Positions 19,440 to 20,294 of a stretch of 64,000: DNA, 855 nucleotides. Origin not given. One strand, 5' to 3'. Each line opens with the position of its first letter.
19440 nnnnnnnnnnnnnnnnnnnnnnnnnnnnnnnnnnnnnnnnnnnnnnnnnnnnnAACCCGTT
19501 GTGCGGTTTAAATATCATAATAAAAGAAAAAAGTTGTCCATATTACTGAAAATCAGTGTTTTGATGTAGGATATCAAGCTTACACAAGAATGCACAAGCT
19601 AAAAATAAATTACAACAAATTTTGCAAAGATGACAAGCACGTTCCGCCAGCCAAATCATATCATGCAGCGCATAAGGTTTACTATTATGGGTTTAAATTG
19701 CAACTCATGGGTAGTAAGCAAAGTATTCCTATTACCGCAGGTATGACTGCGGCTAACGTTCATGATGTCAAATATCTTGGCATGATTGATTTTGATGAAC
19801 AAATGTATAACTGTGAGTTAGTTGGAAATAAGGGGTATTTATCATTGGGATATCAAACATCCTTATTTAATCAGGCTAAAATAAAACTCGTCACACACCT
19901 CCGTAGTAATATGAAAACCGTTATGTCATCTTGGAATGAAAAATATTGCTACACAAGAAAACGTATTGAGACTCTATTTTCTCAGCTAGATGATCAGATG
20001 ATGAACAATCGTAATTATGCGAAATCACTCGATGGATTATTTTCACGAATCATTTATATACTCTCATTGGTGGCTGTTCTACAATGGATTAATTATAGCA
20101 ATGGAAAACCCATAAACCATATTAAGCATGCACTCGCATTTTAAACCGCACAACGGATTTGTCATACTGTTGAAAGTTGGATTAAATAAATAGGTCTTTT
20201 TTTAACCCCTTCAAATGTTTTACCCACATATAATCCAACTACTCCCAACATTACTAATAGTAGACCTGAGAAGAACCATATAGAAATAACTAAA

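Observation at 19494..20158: MITE-like IS982-family derivative with 19-bp inverted repeats inserted exactly between two genes of the Arn-like operon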

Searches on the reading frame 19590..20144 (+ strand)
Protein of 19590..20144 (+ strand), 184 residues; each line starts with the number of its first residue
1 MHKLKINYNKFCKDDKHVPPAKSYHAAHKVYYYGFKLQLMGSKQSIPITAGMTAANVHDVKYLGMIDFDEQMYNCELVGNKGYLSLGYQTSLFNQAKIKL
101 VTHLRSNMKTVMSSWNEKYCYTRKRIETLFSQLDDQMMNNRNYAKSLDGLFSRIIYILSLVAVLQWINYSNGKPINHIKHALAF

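Call 5: search_protein_families(library=pfam, proteins=[window:19590-20144:+], max_evalue=0.01)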
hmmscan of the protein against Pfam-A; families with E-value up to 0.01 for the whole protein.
window:19590-20144:+ (184 aa): 2 families
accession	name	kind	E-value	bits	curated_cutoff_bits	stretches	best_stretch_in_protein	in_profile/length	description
PF13612.12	DDE_Tnp_1_3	-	1.1e-14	55.1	27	1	29-137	40-145/155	Transposase DDE domain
PF01609.27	DDE_Tnp_1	-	9.6e-10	39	23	1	22-158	25-195/200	Transposase DDE domain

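Call 7: find_homologous_proteins(query=window:19590-20144:+, max_evalue=0.00001)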
Query window:19590-20144:+ (184 aa): 2506 proteins with E <= 0.00001 among 2521 candidates; the best 120 are listed.
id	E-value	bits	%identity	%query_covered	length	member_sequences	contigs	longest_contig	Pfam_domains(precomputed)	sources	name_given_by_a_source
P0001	2.5e-120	417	100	100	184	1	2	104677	PF01609.28,PF13612.13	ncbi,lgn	-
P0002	1.7e-93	330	82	98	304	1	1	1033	PF01609.28,PF13612.13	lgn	-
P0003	1.8e-93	329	81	98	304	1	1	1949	PF01609.28,PF13612.13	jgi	jgi:hypothetical protein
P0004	3.1e-93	329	81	98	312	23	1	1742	PF01609.28,PF13612.13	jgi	jgi:hypothetical protein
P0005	4.8e-93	328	81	98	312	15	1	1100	PF01609.28,PF13612.13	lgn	-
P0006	1.4e-88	314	77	98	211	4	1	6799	PF01609.28,PF13612.13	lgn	-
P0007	8.9e-84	298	74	98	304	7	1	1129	PF01609.28,PF13612.13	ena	-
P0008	2.8e-74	267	70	98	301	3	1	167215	PF01609.28,PF13612.13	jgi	jgi:hypothetical protein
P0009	2.4e-69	251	67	96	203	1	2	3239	PF01609.28,PF13612.13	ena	-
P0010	2.3e-65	238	60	98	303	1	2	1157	PF01609.28,PF13612.13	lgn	-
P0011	3.7e-65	237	60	98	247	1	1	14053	PF01609.28,PF13612.13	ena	-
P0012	4.9e-64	234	62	97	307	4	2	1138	PF01609.28,PF13612.13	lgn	-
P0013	2.8e-63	231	61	97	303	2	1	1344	PF01609.28,PF13612.13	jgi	jgi:Transposase DDE domain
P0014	5.4e-63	230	59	98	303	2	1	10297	PF01609.28,PF13612.13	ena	-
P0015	6.1e-63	230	56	98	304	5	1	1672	PF01609.28,PF13612.13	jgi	-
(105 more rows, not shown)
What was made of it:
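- Closest known: IS1187. Different: The closest full-length relatives I found are unnamed metagenomic elements at 81-82% aa identity (call 7).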

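Call 9: find_encoding_contigs(protein=P0001, flank=10000, max_places=6)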
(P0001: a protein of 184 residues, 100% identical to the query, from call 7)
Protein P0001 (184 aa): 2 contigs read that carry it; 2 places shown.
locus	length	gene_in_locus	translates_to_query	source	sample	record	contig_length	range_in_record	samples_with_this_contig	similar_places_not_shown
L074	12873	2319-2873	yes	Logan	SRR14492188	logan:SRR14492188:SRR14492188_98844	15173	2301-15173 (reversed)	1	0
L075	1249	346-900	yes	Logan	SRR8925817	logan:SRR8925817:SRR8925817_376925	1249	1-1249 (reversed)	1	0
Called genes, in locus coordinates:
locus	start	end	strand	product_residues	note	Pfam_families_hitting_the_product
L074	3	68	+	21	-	?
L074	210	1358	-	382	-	PF01041:DegT_DnrJ_EryC1, PF00155:Aminotran_1_2 (weak), PF00266:Aminotran_5 (weak)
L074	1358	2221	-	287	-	PF00551:Formyl_trans_N, PF02911:Formyl_trans_C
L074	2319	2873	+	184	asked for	PF13612:DDE_Tnp_1_3, PF01609:DDE_Tnp_1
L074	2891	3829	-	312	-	PF00535:Glycos_transf_2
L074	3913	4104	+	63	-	-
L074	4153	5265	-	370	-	PF04577:Glyco_transf_61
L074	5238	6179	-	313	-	PF00535:Glycos_transf_2, PF10111:Glyco_tranf_2_2, PF13641:Glyco_tranf_2_3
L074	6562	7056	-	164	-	PF08843:AbiEii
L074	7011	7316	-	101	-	PF21956:DUF6922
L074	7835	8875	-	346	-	PF13632:Glyco_trans_2_3 (faint), PF00535:Glycos_transf_2, PF13641:Glyco_tranf_2_3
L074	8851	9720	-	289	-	PF00535:Glycos_transf_2, PF10111:Glyco_tranf_2_2, PF13641:Glyco_tranf_2_3 (weak)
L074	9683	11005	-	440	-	PF13439:Glyco_transf_4, PF00534:Glycos_transf_1, PF13692:Glyco_trans_1_4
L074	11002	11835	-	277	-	PF05148:Methyltransf_8 (weak), PF08241:Methyltransf_11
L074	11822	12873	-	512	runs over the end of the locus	-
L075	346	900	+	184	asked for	PF13612:DDE_Tnp_1_3, PF01609:DDE_Tnp_1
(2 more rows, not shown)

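Call 12: find_encoding_contigs(protein=P0004, flank=3000, max_places=3)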
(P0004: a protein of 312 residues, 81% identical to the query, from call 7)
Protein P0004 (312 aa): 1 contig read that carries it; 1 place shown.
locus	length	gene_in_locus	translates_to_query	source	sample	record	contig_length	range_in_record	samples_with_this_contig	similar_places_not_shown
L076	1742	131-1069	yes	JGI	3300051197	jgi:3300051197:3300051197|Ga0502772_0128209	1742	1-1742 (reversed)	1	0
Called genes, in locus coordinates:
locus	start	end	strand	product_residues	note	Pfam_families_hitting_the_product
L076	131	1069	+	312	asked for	PF01609:DDE_Tnp_1, PF13612:DDE_Tnp_1_3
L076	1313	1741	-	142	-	?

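Call 13: find_encoding_contigs(protein=P0003, flank=3000, max_places=3)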
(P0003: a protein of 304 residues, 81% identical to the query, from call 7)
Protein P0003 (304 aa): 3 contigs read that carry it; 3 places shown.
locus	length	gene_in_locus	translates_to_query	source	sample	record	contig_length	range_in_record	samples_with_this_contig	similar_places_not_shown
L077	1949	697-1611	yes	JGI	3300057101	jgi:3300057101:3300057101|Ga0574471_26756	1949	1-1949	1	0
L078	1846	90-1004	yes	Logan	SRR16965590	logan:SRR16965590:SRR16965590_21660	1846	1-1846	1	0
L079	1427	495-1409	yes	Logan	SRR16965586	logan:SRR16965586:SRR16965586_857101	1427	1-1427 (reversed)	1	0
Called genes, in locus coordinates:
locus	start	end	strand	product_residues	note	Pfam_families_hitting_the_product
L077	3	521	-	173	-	?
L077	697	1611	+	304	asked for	PF01609:DDE_Tnp_1, PF13612:DDE_Tnp_1_3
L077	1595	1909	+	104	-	-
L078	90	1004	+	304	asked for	PF01609:DDE_Tnp_1, PF13612:DDE_Tnp_1_3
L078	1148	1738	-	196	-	PF18955:DUF5698, PF10035:DUF2179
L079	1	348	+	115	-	?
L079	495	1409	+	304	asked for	PF01609:DDE_Tnp_1, PF13612:DDE_Tnp_1_3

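Call 37: search_protein_families(library=ncbifam, proteins=[P0001, P0004], max_evalue=0.001)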
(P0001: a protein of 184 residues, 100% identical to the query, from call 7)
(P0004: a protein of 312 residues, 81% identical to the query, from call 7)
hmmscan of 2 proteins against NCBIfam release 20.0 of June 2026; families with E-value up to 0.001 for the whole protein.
P0001 (184 aa): 3 families
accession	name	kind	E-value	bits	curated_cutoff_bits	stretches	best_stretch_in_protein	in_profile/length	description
NF033520.1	transpos_IS982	equivalog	6.7e-35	120.8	130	1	13-162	96-240/243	IS982 family transposase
NF033580.1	transpos_IS5_3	equivalog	5e-05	23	110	1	24-135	116-230/258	IS5 family transposase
NF033581.1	transpos_IS5_4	equivalog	0.00013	21.5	140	1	20-141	140-262/285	IS5 family transposase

P0004 (312 aa): 5 families
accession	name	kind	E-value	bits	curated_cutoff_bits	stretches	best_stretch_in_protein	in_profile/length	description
NF033520.1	transpos_IS982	equivalog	1.2e-64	218.2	130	1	47-292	1-242/243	IS982 family transposase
NF033580.1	transpos_IS5_3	equivalog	8.2e-09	35.4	110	1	137-276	96-243/258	IS5 family transposase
NF033581.1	transpos_IS5_4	equivalog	1.2e-08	34.7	140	1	84-275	77-268/285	IS5 family transposase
NF033551.1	transpos_IS1182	equivalog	9.4e-05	21.5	270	1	149-234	254-343/488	IS1182 family transposase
NF033559.2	transpos_IS1634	equivalog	0.00027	20.1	100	1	163-249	167-253/483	IS1634 family transposase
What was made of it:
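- Checked: ORF 19590-20144 (+) matches Pfam DDE_Tnp_1_3 (E 1e-14, call 5) and NCBIfam transpos_IS982 (E 7e-35, call 37).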

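Call 57: find_encoding_contigs(protein=P0002, flank=2000, max_places=4)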
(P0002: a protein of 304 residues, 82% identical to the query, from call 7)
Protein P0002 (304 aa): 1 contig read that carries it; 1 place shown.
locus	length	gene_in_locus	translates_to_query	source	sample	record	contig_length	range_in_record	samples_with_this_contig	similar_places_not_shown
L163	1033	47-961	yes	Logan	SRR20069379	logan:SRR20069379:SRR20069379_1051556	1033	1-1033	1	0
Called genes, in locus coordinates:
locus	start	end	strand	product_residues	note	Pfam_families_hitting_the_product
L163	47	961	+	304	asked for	PF01609:DDE_Tnp_1, PF13612:DDE_Tnp_1_3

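Call 58: find_encoding_contigs(protein=P0005, flank=2000, max_places=4)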
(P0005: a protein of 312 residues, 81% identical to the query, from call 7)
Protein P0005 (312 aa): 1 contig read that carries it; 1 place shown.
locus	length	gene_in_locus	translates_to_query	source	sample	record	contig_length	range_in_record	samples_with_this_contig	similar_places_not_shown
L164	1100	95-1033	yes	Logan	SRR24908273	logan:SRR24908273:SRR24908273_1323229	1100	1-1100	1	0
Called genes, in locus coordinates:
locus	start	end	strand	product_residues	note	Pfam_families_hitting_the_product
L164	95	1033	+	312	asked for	PF01609:DDE_Tnp_1, PF13612:DDE_Tnp_1_3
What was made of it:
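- The closest full-length relatives are only 81-82% identical and come from other samples (calls 12, 13, 57, 58).
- Tried and rejected: Autonomous partner: the nearest full-length transposases come from unrelated samples (calls 12, 13, 57, 58).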
